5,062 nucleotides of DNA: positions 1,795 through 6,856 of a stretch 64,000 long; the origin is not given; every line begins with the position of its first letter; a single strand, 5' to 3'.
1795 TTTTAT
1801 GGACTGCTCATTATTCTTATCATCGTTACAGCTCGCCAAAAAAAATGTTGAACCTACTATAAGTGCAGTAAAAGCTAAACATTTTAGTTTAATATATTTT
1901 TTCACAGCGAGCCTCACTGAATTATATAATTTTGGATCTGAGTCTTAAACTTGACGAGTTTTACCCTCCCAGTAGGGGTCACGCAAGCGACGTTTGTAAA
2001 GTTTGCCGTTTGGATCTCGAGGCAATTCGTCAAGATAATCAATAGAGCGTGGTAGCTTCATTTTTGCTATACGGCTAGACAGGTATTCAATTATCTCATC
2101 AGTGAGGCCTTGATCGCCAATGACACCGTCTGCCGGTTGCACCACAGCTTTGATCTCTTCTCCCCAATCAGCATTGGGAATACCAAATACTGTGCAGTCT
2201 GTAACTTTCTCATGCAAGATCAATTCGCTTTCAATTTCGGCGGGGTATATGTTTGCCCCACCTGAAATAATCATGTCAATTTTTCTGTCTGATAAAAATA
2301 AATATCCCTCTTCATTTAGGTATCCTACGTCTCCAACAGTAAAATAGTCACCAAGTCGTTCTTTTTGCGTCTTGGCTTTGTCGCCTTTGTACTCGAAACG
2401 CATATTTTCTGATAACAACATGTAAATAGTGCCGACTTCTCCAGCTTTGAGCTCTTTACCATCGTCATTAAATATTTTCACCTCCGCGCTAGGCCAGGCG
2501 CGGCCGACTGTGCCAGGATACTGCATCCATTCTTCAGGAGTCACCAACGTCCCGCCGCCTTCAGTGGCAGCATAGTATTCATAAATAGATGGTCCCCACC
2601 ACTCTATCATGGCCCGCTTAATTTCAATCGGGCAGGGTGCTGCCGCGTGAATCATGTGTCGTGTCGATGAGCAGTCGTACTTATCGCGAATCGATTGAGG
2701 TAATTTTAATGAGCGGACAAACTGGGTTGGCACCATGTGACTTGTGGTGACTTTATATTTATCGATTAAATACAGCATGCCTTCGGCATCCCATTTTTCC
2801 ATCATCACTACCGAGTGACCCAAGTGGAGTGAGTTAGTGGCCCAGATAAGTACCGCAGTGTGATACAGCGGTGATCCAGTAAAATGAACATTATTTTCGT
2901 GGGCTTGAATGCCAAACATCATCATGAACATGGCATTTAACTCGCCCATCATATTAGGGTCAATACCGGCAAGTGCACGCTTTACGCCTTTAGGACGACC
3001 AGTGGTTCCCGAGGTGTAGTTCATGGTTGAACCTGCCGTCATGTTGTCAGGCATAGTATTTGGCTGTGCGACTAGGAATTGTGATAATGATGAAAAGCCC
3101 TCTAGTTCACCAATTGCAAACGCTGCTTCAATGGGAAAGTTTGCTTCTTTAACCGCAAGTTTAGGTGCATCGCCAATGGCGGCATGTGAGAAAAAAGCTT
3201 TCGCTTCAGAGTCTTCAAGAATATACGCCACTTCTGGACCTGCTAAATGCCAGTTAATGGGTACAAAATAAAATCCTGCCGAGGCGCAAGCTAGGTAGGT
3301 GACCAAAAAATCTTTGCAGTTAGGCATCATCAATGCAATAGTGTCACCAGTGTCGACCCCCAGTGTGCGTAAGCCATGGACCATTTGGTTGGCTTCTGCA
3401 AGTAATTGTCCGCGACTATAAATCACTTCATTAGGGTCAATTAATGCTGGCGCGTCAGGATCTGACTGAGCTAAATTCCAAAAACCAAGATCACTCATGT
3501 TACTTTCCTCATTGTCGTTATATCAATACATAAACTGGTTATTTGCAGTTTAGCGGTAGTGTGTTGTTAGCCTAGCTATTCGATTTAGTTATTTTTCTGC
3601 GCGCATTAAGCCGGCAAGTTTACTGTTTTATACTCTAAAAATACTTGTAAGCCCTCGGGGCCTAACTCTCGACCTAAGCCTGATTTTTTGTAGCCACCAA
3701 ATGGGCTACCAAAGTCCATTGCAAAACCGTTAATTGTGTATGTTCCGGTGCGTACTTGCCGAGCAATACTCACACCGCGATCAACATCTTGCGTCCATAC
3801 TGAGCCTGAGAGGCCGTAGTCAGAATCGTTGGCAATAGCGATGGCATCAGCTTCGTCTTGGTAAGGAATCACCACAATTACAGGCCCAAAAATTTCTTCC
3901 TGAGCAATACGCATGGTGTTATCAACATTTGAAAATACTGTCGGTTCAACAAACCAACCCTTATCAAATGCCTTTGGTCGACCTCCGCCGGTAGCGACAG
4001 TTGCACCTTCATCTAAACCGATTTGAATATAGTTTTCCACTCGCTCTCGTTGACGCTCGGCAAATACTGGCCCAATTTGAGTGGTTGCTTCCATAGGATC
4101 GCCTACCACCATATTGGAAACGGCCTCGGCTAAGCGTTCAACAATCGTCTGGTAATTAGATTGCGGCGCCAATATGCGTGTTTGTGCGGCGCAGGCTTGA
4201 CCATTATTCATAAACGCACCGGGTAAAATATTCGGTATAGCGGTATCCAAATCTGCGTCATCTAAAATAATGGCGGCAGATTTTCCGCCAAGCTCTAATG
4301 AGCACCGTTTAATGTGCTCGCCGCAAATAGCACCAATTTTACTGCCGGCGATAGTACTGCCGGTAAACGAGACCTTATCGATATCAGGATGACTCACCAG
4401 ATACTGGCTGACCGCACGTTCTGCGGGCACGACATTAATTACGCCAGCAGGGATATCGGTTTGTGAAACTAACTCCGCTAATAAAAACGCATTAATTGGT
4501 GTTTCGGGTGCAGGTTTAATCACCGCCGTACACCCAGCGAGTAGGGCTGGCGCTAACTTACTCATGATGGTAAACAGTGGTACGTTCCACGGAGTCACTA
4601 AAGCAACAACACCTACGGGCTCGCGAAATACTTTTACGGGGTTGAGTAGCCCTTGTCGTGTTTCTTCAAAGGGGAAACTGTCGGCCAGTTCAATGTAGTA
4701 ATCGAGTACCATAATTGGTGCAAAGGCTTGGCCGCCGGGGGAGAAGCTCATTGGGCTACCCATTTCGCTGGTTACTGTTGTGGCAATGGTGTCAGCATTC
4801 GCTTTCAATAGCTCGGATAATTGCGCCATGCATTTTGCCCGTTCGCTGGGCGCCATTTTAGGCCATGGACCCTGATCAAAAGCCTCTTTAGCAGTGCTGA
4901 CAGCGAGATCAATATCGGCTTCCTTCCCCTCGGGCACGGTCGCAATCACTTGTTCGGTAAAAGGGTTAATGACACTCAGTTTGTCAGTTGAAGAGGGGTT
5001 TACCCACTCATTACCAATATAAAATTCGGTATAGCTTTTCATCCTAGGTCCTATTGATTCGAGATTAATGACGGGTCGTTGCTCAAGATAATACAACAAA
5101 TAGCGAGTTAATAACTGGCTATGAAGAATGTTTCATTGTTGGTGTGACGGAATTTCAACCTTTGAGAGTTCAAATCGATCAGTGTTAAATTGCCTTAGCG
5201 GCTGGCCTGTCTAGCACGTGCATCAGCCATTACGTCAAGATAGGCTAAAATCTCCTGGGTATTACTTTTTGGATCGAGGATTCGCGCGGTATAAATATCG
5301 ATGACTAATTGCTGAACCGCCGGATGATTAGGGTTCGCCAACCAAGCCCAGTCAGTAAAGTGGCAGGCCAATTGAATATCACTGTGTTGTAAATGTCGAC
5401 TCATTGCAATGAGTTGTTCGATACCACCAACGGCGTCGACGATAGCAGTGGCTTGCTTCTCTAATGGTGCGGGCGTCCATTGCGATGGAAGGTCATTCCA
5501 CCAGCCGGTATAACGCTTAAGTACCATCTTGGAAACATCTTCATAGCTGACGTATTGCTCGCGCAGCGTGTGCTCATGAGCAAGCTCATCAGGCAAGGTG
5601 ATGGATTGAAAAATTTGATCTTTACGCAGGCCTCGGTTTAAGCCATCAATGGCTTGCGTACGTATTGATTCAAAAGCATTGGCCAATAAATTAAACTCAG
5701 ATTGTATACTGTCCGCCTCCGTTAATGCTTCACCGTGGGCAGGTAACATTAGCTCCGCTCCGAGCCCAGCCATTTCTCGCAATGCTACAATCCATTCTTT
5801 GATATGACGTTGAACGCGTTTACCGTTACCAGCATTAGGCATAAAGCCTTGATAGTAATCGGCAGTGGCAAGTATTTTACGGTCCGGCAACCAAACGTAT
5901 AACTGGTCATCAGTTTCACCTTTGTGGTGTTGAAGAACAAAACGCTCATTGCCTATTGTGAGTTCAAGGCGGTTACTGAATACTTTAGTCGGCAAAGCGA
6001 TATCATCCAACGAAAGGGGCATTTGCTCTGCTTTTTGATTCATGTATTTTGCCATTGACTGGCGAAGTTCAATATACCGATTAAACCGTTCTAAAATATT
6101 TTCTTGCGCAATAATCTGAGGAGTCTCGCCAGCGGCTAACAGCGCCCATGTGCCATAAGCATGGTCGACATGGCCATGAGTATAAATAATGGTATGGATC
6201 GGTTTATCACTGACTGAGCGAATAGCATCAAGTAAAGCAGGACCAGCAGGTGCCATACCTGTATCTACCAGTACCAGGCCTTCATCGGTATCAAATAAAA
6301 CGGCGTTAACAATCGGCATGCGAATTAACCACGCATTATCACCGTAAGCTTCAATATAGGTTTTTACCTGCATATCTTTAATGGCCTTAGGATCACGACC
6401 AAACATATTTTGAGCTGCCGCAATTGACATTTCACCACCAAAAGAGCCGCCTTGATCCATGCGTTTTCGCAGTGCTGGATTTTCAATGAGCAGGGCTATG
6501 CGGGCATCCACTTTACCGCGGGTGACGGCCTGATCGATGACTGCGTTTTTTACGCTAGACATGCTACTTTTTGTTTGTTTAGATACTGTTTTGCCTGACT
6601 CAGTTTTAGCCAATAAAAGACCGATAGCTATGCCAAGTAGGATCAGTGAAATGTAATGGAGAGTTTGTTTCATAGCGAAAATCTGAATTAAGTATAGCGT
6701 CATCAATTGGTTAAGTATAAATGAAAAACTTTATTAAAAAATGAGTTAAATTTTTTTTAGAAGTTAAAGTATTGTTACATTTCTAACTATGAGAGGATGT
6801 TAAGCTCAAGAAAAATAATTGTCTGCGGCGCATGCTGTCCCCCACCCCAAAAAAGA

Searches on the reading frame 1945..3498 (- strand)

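Call 6: search_protein_families(library=ncbifam, proteins=[window:1945-3498:-], max_evalue=0.00001)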
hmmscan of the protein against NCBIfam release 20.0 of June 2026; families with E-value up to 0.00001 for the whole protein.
window:1945-3498:- (517 aa): 99 families (the best 25 are shown)
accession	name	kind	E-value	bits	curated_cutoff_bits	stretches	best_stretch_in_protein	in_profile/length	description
NF009071.0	PRK12406.1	subfamily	8.4e-150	499.6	701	1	28-516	14-509/510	acyl-CoA synthetase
NF038341.1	ligase_FadD4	exception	4.6e-145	483.8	850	1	15-509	10-504/506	fatty-acid--CoA ligase FadD4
NF009929.0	PRK13390.1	equivalog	1e-121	406.8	951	1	10-506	7-501/501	acyl-CoA synthetase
NF004837.0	PRK06187.1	subfamily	7.8e-104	347.8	476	1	10-516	18-529/531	long-chain-fatty-acid--CoA ligase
NF006182.0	PRK08316.1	subfamily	1.9e-81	274.1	663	1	11-511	22-519/523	fatty acyl-CoA synthetase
NF038344.1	bile_CoA_BaiB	exception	3.1e-75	253.5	650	1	8-505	24-497/504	bile acid--CoA ligase BaiB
NF005702.0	PRK07514.1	subfamily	3.8e-71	240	558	1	11-509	14-500/506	malonyl-CoA synthase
NF004797.0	PRK06145.1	equivalog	5.3e-71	239.5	850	1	10-509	12-495/499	acyl-CoA synthetase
NF005859.1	PRK07788.1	exception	1.7e-68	231.5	875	1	10-507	68-556/560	long-chain-fatty-acid--CoA ligase FadD2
NF005676.0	PRK07470.1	equivalog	3.2e-68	230.7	774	1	10-508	30-528/544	acyl-CoA synthetase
NF009921.1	PRK13382.1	exception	2e-67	228.1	850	1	5-505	41-528/529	acyl-CoA ligase FadD12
NF009233.0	PRK12583.1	subfamily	1.7e-66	224.8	832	2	158-507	205-548/558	fatty acid CoA ligase family protein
NF052269.1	Staph_lig_FadD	equivalog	9.6e-65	218.8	650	1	10-506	10-490/499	long-chain-fatty-acid--CoA ligase FadD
NF005307.0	PRK06839.1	equivalog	2.7e-63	214.3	748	1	11-506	13-490/496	o-succinylbenzoate--CoA ligase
NF002966.0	PRK03640.1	equivalog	2e-62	211.4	556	1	10-507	12-478/483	o-succinylbenzoate--CoA ligase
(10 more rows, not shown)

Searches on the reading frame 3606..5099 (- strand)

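Call 6: search_protein_families(library=ncbifam, proteins=[window:3606-5099:-], max_evalue=0.00001)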
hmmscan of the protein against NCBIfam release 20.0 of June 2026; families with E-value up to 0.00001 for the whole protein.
window:3606-5099:- (497 aa): 42 families (the best 25 are shown)
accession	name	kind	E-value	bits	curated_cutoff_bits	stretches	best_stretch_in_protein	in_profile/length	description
TIGR04284.1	aldehy_Rv0768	hypoth_equivalog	5.2e-137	457.7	775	1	35-494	11-477/480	aldehyde dehydrogenase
TIGR01804.1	BADH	equivalog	1.1e-132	442.8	668.6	1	27-491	1-467/467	betaine-aldehyde dehydrogenase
NF045736.1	PaDhStyDRhodo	equivalog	9.2e-127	423.5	800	1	24-494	3-476/479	phenylacetaldehyde dehydrogenase StyD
TIGR02299.1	HpaE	equivalog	1.1e-124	416.7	638.35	1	25-496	2-477/488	5-carboxymethyl-2-hydroxymuconate semialdehyde dehydrogenase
NF045735.1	PaDhStyDPseudo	equivalog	4.2e-124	414.8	850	1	25-494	4-480/483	phenylacetaldehyde dehydrogenase StyD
NF010000.0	PRK13473.1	subfamily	3.8e-120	401.7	615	1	25-493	4-470/475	aminobutyraldehyde dehydrogenase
NF009725.0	PRK13252.1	equivalog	5.7e-119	397.7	593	1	24-494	7-478/488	betaine-aldehyde dehydrogenase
TIGR03216.1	OH_muco_semi_DH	equivalog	1.9e-108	363.1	693.25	1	27-493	4-477/481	2-hydroxymuconic semialdehyde dehydrogenase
NF006916.0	PRK09407.1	equivalog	1.6e-107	360.3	521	1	35-493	30-490/526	succinic semialdehyde dehydrogenase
NF042993.1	AlphKGSA_gudD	equivalog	2.5e-106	356.3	770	1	25-494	5-479/481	alpha-ketoglutaric semialdehyde dehydrogenase GucD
TIGR01780.1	SSADH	subfamily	9.9e-106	354.3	646.35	1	43-491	1-448/448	succinate-semialdehyde dehydrogenase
NF007497.0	PRK10090.1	equivalog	1.6e-105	353.7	500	1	24-495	7-477/480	aldehyde dehydrogenase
NF052305.1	DioxValDhHalo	equivalog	6.4e-102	341.9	750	1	20-493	1-479/483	2,5-dioxovalerate dehydrogenase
NF007352.0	PRK09847.1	equivalog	6.4e-99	331.7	850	1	25-494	21-490/495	aldehyde dehydrogenase PuuC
NF050026.1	AcaldDHExaC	equivalog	1.6e-97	327.2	900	1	21-481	13-479/503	acetaldehyde dehydrogenase ExaC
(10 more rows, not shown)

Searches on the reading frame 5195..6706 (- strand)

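Call 6: search_protein_families(library=ncbifam, proteins=[window:5195-6706:-], max_evalue=0.00001)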
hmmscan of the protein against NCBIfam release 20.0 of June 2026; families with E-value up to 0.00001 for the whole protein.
window:5195-6706:- (503 aa): 17 families
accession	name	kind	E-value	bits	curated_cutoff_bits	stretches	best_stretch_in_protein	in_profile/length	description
TIGR04558.1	SoxH_rel_PQQ_1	hypoth_equivalog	5.5e-19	68.3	300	1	132-357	33-246/285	quinoprotein relay system zinc metallohydrolase 1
TIGR04559.1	SoxH_rel_PQQ_2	hypoth_equivalog_domain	7.3e-19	68.2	280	1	141-349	38-238/283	quinoprotein relay system zinc metallohydrolase 2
NF012229.1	bla_class_B_core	domain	2.7e-11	43.8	100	1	134-274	16-139/139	metallo-beta-lactamase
NF040874.1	blaPJM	exception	1.3e-08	34.7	630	1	118-193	44-120/301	PJM family subclass B3 metallo-beta-lactamase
NF033088.2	bla_subclass_B1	equivalog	2.4e-08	33.9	200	1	133-281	31-156/217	subclass B1 metallo-beta-lactamase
NF033105.1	bla_subclass_B3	equivalog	3.6e-08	33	240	1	123-192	13-84/257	subclass B3 metallo-beta-lactamase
NF012146.1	blaB-IND-MUS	exception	5e-08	32.6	270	0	220-282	113-175/237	BlaB/IND/MUS family subclass B1 metallo-beta-lactamase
NF000469.2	CAR_gen_B3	exception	1.1e-07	31.2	500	1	113-204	56-147/311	CAR family subclass B3 metallo-beta-lactamase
NF000439.2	blaAIM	exception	1.3e-07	31.5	675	1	119-196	45-123/303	AIM family subclass B3 metallo-beta-lactamase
NF033574.1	VarG_fam_MBL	equivalog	1.9e-07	30.6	750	1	115-244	74-198/374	VarG family subclass B1-like metallo-beta-lactamase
NF033087.1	bla_subclass_B2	equivalog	2.1e-07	30.9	240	1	139-280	28-162/221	subclass B2 metallo-beta-lactamase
NF040580.1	MBL_fold_Vmh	equivalog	1.2e-06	28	430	1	133-335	40-234/286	Vmh family MBL fold metallo-hydrolase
NF033106.1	blaL1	exception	1.6e-06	27.3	560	1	122-194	48-121/290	L1 family subclass B3 metallo-beta-lactamase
NF012225.0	blaSFH_gen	exception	1.8e-06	27.6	440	1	141-281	53-186/252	SFH-related subclass B2 metallo-beta-lactamase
NF047896.1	blaMIM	exception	4.2e-06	26.4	640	1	121-199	59-137/306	MIM family subclass B3 metallo-beta-lactamase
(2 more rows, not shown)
